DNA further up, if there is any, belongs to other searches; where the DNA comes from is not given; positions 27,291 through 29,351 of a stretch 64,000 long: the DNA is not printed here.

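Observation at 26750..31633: AprAB-like flavoprotein/ferredoxin pair embedded in an organic-acid catabolic operon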

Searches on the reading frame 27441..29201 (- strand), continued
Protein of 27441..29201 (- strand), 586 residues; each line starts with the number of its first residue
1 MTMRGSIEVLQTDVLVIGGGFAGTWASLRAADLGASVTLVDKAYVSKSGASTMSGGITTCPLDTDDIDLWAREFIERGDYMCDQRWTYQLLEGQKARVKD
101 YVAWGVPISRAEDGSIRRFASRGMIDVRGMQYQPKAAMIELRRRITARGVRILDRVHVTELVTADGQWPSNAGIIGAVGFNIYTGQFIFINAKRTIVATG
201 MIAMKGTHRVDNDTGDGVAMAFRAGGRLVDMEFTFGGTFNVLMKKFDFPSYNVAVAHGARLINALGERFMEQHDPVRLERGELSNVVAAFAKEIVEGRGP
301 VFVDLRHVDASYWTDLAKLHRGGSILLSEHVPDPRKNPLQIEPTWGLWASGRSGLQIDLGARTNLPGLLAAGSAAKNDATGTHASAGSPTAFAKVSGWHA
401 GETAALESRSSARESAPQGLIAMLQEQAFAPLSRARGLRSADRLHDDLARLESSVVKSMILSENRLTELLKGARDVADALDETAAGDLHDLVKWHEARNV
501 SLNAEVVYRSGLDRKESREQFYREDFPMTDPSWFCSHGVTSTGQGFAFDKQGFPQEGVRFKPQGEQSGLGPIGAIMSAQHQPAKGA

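Call 43: search_protein_families(library=ncbifam, proteins=[L023:10069-10959:+, L025:11179-12012:+, L027:10040-10855:+, L028:10155-11108:+, L029:12666-13481:+, L013:10026-10862:+, L013:9025-10029:+], max_evalue=0.00001)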
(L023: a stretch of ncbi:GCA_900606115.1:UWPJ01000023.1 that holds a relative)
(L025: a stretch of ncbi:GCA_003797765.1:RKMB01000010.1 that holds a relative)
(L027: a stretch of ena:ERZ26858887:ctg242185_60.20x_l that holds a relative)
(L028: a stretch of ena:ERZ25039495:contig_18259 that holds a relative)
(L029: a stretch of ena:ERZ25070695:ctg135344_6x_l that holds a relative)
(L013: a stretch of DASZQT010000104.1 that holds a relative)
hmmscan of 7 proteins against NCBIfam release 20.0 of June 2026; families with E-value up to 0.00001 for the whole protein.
L023:10069-10959:+ (296 aa): 17 families
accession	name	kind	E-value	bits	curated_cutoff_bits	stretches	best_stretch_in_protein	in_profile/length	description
NF045632.1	hydroxlase_HsaD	equivalog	1.5e-29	102.8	400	1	27-278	32-283/290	4,5:9,10-diseco-3-hydroxy-5,9,17-trioxoandrosta-1(10),2-diene-4-oate hydrolase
NF011457.0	PRK14875.1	equivalog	4.7e-28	98.2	307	1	14-282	115-368/372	acetoin dehydrogenase dihydrolipoyllysine-residue acetyltransferase subunit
NF051488.1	bifunc_PcaDC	exception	2.1e-18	66.7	390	1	23-282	4-249/375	bifunctional 3-oxoadipate enol-lactonase/4-carboxymuconolactone decarboxylase PcaDC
TIGR03056.1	bchO_mg_che_rel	equivalog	1.2e-17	63.9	172.55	1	14-282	11-276/278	alpha/beta fold hydrolase BchO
TIGR03343.1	biphenyl_bphD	equivalog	4e-17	62.3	462.15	1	26-280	27-277/282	2-hydroxy-6-oxo-6-phenylhexa-2,4-dienoate hydrolase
NF051487.1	bifunc_PcaCD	exception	4.1e-16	59.1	430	1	19-280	158-408/413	bifunctional 4-carboxymuconolactone decarboxylase/3-oxoadipate enol-lactonase PcaCD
NF050089.1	i_nPHAscl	equivalog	6.8e-16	58.2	300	1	24-143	12-127/288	intracellular short-chain-length polyhydroxyalkanoate depolymerase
TIGR03695.1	menH_SHCHC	equivalog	2.8e-15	56.5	208.55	1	30-131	3-103/252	2-succinyl-6-hydroxy-2,4-cyclohexadiene-1-carboxylate synthase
TIGR02427.1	protocat_pcaD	equivalog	1.1e-13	51.2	255.85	1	30-280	13-247/251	3-oxoadipate enol-lactonase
NF002938.0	PRK03592.1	equivalog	2.8e-12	46.6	241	1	11-130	12-127/298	haloalkane dehalogenase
TIGR03611.1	RutD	equivalog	8.1e-11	41.8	238.5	1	28-130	11-111/258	pyrimidine utilization protein D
TIGR01738.1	bioH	equivalog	2.8e-09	37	206.95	1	28-272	2-234/245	pimeloyl-ACP methyl ester esterase BioH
NF002043.0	PRK00870.1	subfamily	1.1e-08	34.9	265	1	27-129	44-145/302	haloalkane dehalogenase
NF002873.0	PRK03204.1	equivalog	1.1e-07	31.5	466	1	27-276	32-278/286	haloalkane dehalogenase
TIGR01250.1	pro_imino_pep_2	subfamily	2.1e-07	30.8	167.65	1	26-130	22-127/288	proline iminopeptidase-family hydrolase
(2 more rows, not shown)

L025:11179-12012:+ (277 aa): 9 families
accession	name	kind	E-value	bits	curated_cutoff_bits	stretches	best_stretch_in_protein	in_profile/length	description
NF058653.1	LipP1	equivalog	8.7e-20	70.8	350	1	2-142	27-161/300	LipP1 family hormone-sensitive lipase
NF007547.0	PRK10162.1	equivalog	4.1e-13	49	389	1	32-192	71-227/321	acetyl esterase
NF033149.0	CHL_hydrolase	equivalog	1.5e-12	47.1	500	1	34-159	62-182/310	chloramphenicol hydrolase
NF058665.1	HaHSL_fam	equivalog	1.8e-12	47.2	320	1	16-220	32-221/260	hormone-sensitive lipase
NF058649.1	GTSAG_HSLs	subfamily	4.3e-10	39.5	380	1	36-172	78-204/312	GTSAG motif subfamily hormone-sensitive lipase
NF058651.1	GESAG_HSLs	subfamily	3.6e-09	36.1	430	1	44-170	63-181/296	GESAG motif subfamily hormone-sensitive lipase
NF052354.1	EstLipQMycob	equivalog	6.4e-08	31.6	700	1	18-141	133-253/418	esterase LipQ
NF050058.1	e_dPHAscl_type1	hypoth_equivalog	2.8e-07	30.3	150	1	33-143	8-122/276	extracellular catalytic domain type 1 short-chain-length polyhydroxyalkanoate depolymerase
NF058650.1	GCSAG_HSLs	subfamily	9.3e-07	28.7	410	1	50-148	87-176/314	GCSAG motif subfamily hormone-sensitive lipase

L027:10040-10855:+ (271 aa): 25 families
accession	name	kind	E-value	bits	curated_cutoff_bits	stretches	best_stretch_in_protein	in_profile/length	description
NF011457.0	PRK14875.1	equivalog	2e-32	112.6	307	1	13-266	125-370/372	acetoin dehydrogenase dihydrolipoyllysine-residue acetyltransferase subunit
NF045632.1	hydroxlase_HsaD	equivalog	3.2e-32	111.6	400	1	6-266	20-289/290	4,5:9,10-diseco-3-hydroxy-5,9,17-trioxoandrosta-1(10),2-diene-4-oate hydrolase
TIGR03343.1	biphenyl_bphD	equivalog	3.2e-24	85.6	462.15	1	9-266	21-281/282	2-hydroxy-6-oxo-6-phenylhexa-2,4-dienoate hydrolase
TIGR02427.1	protocat_pcaD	equivalog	1.4e-23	83.6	255.85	2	18-117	12-110/251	3-oxoadipate enol-lactonase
NF051488.1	bifunc_PcaDC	exception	1.1e-21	77.4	390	1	11-118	3-110/375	bifunctional 3-oxoadipate enol-lactonase/4-carboxymuconolactone decarboxylase PcaDC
NF002938.0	PRK03592.1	equivalog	2e-21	76.6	241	1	7-117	19-127/298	haloalkane dehalogenase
TIGR03695.1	menH_SHCHC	equivalog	6.1e-19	68.4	208.55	2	20-128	4-110/252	2-succinyl-6-hydroxy-2,4-cyclohexadiene-1-carboxylate synthase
NF051487.1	bifunc_PcaCD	exception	8.6e-18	64.6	430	1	18-266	172-412/413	bifunctional 4-carboxymuconolactone decarboxylase/3-oxoadipate enol-lactonase PcaCD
TIGR03056.1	bchO_mg_che_rel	equivalog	2.3e-15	56.4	172.55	1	2-112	10-123/278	alpha/beta fold hydrolase BchO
TIGR01250.1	pro_imino_pep_2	subfamily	3.2e-14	53.2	167.65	1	13-116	20-126/288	proline iminopeptidase-family hydrolase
TIGR03611.1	RutD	equivalog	5.1e-14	52.3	238.5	1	17-117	11-111/258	pyrimidine utilization protein D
TIGR01738.1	bioH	equivalog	5.5e-14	52.4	206.95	1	19-118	5-97/245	pimeloyl-ACP methyl ester esterase BioH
NF002043.0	PRK00870.1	subfamily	4.6e-12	46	265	1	17-265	45-298/302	haloalkane dehalogenase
NF008340.0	PRK11126.1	equivalog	8.3e-12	44.9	261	1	19-130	15-120/255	2-succinyl-6-hydroxy-2,4-cyclohexadiene-1-carboxylate synthase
NF050089.1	i_nPHAscl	equivalog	1.4e-11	44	300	1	15-119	15-117/288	intracellular short-chain-length polyhydroxyalkanoate depolymerase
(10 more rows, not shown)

L028:10155-11108:+ (317 aa): 1 family
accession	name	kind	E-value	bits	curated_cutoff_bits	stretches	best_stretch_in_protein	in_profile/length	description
NF047920.1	lactonase_UilS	equivalog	3e-08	33.7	400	1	47-167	15-131/285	UilS family quorum-quenching N-acyl-homoserine lactonase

L029:12666-13481:+ (271 aa): 18 families
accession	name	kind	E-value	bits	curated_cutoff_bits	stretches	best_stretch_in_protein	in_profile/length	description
NF045632.1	hydroxlase_HsaD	equivalog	2.8e-31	108.5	400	1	3-270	12-289/290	4,5:9,10-diseco-3-hydroxy-5,9,17-trioxoandrosta-1(10),2-diene-4-oate hydrolase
NF011457.0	PRK14875.1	equivalog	1.7e-16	60.2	307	1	5-269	112-369/372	acetoin dehydrogenase dihydrolipoyllysine-residue acetyltransferase subunit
NF051488.1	bifunc_PcaDC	exception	3.2e-15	56.1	390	1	23-269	12-250/375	bifunctional 3-oxoadipate enol-lactonase/4-carboxymuconolactone decarboxylase PcaDC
TIGR03056.1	bchO_mg_che_rel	equivalog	1.5e-14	53.6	172.55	1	5-125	8-124/278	alpha/beta fold hydrolase BchO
TIGR03343.1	biphenyl_bphD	equivalog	2.6e-14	53.1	462.15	1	12-269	19-280/282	2-hydroxy-6-oxo-6-phenylhexa-2,4-dienoate hydrolase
TIGR02427.1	protocat_pcaD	equivalog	1.6e-13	50.6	255.85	1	211-269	192-250/251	3-oxoadipate enol-lactonase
NF052614.1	AB_fold_OlsI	equivalog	1.9e-13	50.6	385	1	41-269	32-255/272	ornithine lipid biosynthesis O-acyltransferase OlsI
TIGR03695.1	menH_SHCHC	equivalog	3e-13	49.8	208.55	0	24-128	3-104/252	2-succinyl-6-hydroxy-2,4-cyclohexadiene-1-carboxylate synthase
TIGR03611.1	RutD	equivalog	1.2e-12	47.8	238.5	1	25-125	14-110/258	pyrimidine utilization protein D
NF002873.0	PRK03204.1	equivalog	6.9e-12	45.3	466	1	4-113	15-121/286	haloalkane dehalogenase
NF051487.1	bifunc_PcaCD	exception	1.2e-11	44.4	430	1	39-269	185-411/413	bifunctional 4-carboxymuconolactone decarboxylase/3-oxoadipate enol-lactonase PcaCD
NF002938.0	PRK03592.1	equivalog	8.7e-11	41.7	241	1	4-115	11-118/298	haloalkane dehalogenase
NF050089.1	i_nPHAscl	equivalog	2.4e-10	39.9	300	1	24-132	19-121/288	intracellular short-chain-length polyhydroxyalkanoate depolymerase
TIGR01250.1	pro_imino_pep_2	subfamily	9.3e-08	32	167.65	0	211-269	230-287/288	proline iminopeptidase-family hydrolase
NF045945.1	ProImpepLactob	equivalog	4.8e-07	29.5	400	0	23-128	28-131/293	proline iminopeptidase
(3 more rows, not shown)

L013:10026-10862:+ (278 aa): 33 families (the best 25 are shown)
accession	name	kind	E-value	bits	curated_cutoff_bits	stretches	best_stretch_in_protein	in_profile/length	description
NF045632.1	hydroxlase_HsaD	equivalog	5.8e-39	133.8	400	1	12-277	21-289/290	4,5:9,10-diseco-3-hydroxy-5,9,17-trioxoandrosta-1(10),2-diene-4-oate hydrolase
NF011457.0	PRK14875.1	equivalog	5.7e-34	117.7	307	1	10-277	117-370/372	acetoin dehydrogenase dihydrolipoyllysine-residue acetyltransferase subunit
NF051488.1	bifunc_PcaDC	exception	8.5e-31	107.4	390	1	18-277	5-251/375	bifunctional 3-oxoadipate enol-lactonase/4-carboxymuconolactone decarboxylase PcaDC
TIGR02427.1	protocat_pcaD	equivalog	4.4e-29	101.6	255.85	1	23-125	10-111/251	3-oxoadipate enol-lactonase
TIGR03343.1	biphenyl_bphD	equivalog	4.8e-24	85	462.15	1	25-277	30-281/282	2-hydroxy-6-oxo-6-phenylhexa-2,4-dienoate hydrolase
TIGR03056.1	bchO_mg_che_rel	equivalog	7.1e-24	84.3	172.55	1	7-275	10-276/278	alpha/beta fold hydrolase BchO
NF050089.1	i_nPHAscl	equivalog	5.2e-22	78.2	300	1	14-125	7-116/288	intracellular short-chain-length polyhydroxyalkanoate depolymerase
TIGR03695.1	menH_SHCHC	equivalog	2.6e-19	69.7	208.55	1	26-134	3-109/252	2-succinyl-6-hydroxy-2,4-cyclohexadiene-1-carboxylate synthase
NF051487.1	bifunc_PcaCD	exception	3e-18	66.1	430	1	14-277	159-412/413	bifunctional 4-carboxymuconolactone decarboxylase/3-oxoadipate enol-lactonase PcaCD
TIGR01738.1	bioH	equivalog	1.7e-17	63.9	206.95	1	24-125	3-97/245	pimeloyl-ACP methyl ester esterase BioH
NF002938.0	PRK03592.1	equivalog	7.6e-17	61.6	241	1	5-125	12-128/298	haloalkane dehalogenase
TIGR03611.1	RutD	equivalog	1.6e-16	60.5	238.5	1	22-124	10-111/258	pyrimidine utilization protein D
NF007954.0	PRK10673.1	equivalog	2.6e-16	59.7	399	1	26-126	18-114/255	esterase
NF052610.1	macro_16_ester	equivalog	3.3e-12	46.3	420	1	7-126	5-127/281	alpha/beta fold macrolide esterase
NF008340.0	PRK11126.1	equivalog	1.6e-10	40.7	261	1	20-136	9-119/255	2-succinyl-6-hydroxy-2,4-cyclohexadiene-1-carboxylate synthase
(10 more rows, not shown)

L013:9025-10029:+ (334 aa): 2 families
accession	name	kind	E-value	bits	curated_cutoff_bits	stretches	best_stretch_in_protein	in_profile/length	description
NF047920.1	lactonase_UilS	equivalog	2.9e-08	33.8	400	1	56-166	8-114/285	UilS family quorum-quenching N-acyl-homoserine lactonase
NF041440.1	hydrolase_YghX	exception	6.8e-06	25.4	460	0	53-251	76-266/292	YghX family hydrolase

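Call 51: search_protein_representatives(protein=window:27441-29201:-)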
Query: 586 residues. Proteins with E-value up to 0.001 (for the whole library): 5720; up to 1e-10: 2566; up to 1e-30: 403. The best 150 are listed.
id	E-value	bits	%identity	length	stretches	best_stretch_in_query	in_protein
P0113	8.1e-201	685.1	68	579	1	6-439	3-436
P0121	3.6e-162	557.5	47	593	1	9-582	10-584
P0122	1.0e-159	549.4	48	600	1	11-579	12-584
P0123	3.4e-136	471.8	45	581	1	8-563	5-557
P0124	4.8e-135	467.9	43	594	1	10-563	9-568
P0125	2.6e-126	439.1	50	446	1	142-582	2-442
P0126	2.9e-117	409.2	38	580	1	8-554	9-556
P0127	1.3e-115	403.8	44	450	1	141-586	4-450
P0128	2.7e-103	363.1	38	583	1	2-566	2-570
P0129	7.0e-96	338.7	36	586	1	7-534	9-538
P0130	3.6e-94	333.0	38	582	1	8-533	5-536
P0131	6.3e-94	332.2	36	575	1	9-562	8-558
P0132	4.2e-93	329.5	37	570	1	11-563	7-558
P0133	2.8e-92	326.7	70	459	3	105-278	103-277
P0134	1.2e-90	321.4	34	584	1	8-534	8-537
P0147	9.8e-74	265.5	35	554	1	10-533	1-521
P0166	3.8e-66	240.5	32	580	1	6-534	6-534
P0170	1.3e-62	228.8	31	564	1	4-563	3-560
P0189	2.2e-58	214.9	34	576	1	8-534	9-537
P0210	1.5e-51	192.3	30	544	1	5-534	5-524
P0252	4.4e-45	170.9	33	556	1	8-534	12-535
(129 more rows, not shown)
